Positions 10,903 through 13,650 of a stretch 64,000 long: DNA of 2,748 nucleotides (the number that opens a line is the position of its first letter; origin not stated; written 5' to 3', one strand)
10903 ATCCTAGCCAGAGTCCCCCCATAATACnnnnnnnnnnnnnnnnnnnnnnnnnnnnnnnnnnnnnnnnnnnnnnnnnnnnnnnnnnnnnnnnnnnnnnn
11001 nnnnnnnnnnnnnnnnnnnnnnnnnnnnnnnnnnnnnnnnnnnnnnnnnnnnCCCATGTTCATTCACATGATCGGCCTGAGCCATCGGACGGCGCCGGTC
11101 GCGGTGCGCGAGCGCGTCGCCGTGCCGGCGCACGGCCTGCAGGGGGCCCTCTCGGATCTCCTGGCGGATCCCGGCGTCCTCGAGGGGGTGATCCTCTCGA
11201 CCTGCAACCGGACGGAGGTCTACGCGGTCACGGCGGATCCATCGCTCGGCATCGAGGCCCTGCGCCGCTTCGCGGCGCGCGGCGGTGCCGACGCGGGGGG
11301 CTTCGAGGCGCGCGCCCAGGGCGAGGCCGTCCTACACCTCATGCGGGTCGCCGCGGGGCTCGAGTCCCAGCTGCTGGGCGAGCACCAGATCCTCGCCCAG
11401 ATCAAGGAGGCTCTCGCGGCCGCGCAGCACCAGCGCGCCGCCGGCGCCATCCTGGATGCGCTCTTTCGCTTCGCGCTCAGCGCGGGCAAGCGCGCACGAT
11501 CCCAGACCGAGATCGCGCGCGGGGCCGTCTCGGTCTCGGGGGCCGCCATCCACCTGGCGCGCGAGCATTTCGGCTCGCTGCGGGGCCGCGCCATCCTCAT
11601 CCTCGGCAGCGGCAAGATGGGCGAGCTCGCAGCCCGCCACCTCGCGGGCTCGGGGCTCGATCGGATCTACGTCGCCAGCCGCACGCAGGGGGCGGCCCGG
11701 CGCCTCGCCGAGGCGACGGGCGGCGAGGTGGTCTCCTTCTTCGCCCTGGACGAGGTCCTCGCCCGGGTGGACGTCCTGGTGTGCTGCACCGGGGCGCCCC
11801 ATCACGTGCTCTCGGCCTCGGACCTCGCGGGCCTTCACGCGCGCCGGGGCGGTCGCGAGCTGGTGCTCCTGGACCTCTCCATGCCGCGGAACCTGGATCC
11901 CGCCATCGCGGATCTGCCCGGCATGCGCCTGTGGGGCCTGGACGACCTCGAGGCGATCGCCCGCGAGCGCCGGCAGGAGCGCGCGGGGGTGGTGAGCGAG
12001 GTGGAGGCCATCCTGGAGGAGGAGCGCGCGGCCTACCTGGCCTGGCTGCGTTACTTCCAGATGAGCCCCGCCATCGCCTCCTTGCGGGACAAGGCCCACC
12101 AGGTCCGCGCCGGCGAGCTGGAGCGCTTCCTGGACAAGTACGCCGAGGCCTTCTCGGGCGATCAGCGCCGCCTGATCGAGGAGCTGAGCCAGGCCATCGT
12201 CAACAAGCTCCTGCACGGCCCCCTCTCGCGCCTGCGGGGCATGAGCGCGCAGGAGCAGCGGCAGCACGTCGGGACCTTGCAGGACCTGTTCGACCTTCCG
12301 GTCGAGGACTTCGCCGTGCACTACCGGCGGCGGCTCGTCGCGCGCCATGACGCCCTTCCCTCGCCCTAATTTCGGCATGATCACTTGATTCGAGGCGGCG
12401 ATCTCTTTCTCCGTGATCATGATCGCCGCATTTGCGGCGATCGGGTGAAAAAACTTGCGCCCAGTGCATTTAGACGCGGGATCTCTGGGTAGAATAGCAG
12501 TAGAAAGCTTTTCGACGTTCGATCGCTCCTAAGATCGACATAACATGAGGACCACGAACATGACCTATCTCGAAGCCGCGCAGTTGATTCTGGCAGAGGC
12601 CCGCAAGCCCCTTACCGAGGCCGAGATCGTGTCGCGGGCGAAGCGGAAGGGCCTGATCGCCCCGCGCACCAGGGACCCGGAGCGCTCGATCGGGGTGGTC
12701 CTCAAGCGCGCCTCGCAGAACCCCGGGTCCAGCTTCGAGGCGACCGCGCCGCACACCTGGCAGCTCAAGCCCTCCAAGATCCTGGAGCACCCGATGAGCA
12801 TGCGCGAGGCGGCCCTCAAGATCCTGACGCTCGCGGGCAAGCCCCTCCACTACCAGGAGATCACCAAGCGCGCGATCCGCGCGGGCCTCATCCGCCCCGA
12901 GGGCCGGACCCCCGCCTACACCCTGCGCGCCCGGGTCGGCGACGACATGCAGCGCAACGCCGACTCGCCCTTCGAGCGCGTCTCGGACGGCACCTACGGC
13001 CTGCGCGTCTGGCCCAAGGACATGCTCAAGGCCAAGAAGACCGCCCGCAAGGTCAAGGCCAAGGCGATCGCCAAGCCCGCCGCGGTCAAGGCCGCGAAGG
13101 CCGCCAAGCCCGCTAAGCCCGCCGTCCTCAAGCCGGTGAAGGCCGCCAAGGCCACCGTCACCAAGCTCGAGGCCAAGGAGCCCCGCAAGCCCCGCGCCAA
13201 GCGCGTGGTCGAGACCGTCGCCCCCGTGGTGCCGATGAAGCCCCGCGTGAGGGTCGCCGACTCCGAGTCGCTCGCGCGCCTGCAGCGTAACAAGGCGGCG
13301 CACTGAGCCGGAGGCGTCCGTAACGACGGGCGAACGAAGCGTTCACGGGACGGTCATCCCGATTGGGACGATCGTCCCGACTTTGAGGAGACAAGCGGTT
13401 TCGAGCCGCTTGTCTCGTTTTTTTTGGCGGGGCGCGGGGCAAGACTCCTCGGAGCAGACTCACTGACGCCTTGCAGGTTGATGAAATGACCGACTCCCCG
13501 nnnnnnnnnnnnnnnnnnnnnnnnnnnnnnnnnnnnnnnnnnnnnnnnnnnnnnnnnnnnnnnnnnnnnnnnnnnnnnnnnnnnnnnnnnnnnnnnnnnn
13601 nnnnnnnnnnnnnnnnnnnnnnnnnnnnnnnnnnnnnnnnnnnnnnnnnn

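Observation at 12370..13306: Double HARE-HTH protein with histone-H1-like tail, preceded by a low-GC palindromic leader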

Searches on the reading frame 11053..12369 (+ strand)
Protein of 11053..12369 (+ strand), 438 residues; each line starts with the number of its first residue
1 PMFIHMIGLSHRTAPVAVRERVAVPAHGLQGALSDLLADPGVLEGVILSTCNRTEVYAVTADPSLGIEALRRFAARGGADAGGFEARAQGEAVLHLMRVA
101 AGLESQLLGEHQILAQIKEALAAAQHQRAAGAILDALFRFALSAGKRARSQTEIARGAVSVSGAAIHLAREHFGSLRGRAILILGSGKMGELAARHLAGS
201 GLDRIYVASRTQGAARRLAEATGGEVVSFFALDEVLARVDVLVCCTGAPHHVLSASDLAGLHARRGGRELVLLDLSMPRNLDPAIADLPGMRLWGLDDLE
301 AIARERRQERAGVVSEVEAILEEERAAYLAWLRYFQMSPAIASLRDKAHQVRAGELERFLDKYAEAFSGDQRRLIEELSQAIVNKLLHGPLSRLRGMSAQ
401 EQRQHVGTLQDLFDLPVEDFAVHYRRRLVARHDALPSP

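Call 20: search_protein_families(library=pfam, proteins=[window:11053-12369:+], max_evalue=0.01)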
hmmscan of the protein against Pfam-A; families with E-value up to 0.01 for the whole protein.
window:11053-12369:+ (438 aa): 10 families
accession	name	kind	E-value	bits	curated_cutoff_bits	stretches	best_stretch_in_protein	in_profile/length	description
PF05201.20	GlutR_N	-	1.6e-40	138.8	27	1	7-152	1-151/151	Glutamyl-tRNAGlu reductase, N-terminal domain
PF01488.26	Shikimate_DH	-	8.4e-31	107.3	24.3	1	168-302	2-138/138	Shikimate / quinate 5-dehydrogenase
PF00745.25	GlutR_dimer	-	1.1e-22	80.6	22.9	1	316-415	1-99/99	Glutamyl-tRNAGlu reductase, dimerisation domain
PF02826.25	2-Hacid_dh_C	-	6.5e-06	26.1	25.1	1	172-247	30-100/178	D-isomer specific 2-hydroxyacid dehydrogenase, NAD binding domain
PF16912.11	Glu_dehyd_C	-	1.4e-05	25.1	34.9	1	170-255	24-116/211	Glucose dehydrogenase C-terminus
PF03807.23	F420_oxidored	-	2.9e-05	25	21.6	1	181-252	2-73/94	NADP oxidoreductase coenzyme F420-dependent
PF03435.24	Sacchrp_dh_NADP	-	0.00047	20.9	25.1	1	181-233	1-54/129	Saccharopine dehydrogenase NADP binding domain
PF03446.21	NAD_binding_2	-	0.0015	19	21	1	182-257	3-74/161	NAD binding domain of 6-phosphogluconate dehydrogenase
PF01408.29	GFO_IDH_MocA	-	0.0097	17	24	0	181-255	3-79/120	Oxidoreductase family, NAD-binding Rossmann fold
PF07991.19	KARI_N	-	0.01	15.9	20.6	0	176-242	2-64/165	Acetohydroxy acid isomeroreductase, NADPH-binding domain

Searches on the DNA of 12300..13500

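Call 11: search_rna_families(source=window, start=12300, end=13500, threshold=evalue, max_evalue=1)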
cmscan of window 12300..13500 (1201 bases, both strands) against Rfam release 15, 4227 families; matches with E-value up to 1: 2.
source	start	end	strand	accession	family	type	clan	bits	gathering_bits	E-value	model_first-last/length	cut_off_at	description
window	13374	13422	+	RF00110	RybB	Gene; sRNA;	-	18.5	40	0.67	17-79/79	no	RybB RNA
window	12414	12454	-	RF03163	c4-a1b1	Gene; antisense;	CL00128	17.9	46.7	0.11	1-53/53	no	a1, b1 targets of C4 antisense RNA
